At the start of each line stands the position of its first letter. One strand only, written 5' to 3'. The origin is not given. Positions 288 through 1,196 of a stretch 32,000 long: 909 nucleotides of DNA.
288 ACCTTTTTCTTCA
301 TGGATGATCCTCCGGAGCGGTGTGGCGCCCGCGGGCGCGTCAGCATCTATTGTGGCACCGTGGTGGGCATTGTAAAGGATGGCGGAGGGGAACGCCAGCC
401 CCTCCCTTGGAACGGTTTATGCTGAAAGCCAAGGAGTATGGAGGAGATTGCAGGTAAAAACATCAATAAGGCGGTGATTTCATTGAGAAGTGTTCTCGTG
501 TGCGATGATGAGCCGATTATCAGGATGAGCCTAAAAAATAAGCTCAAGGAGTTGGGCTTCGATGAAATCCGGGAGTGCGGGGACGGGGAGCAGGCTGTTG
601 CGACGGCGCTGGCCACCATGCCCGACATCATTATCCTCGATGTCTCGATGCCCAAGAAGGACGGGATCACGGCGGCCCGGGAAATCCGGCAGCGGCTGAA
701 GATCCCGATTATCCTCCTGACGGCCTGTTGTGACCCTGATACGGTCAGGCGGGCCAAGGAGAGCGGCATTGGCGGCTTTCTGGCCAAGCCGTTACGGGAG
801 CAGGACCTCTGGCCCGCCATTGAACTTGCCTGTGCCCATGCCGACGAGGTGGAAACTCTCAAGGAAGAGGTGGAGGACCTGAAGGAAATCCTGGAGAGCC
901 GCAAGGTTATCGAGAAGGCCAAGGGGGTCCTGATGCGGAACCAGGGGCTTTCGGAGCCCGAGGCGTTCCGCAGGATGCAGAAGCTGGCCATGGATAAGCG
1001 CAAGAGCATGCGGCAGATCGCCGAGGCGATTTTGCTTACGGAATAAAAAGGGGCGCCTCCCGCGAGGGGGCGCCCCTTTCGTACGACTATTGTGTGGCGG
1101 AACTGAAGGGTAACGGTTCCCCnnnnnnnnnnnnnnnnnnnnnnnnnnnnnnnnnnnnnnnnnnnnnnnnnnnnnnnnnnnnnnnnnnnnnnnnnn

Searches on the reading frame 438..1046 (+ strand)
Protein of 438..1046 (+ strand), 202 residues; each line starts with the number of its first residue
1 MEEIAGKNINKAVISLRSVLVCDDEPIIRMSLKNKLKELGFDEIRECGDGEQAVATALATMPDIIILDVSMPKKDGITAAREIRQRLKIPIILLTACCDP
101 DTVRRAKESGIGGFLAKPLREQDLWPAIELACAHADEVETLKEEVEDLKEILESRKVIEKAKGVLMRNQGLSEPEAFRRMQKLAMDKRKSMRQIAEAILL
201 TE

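Call 61: search_protein_families(library=pfam, proteins=[window:438-1046:+], max_evalue=0.001)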
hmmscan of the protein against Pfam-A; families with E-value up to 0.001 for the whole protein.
window:438-1046:+ (202 aa): 2 families
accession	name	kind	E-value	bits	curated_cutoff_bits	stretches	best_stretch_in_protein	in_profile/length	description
PF00072.30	Response_reg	-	8.6e-26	90.7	30.2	1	19-128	1-110/111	Response regulator receiver domain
PF03861.19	ANTAR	-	6.2e-23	80.8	27.3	1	146-199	1-54/54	ANTAR domain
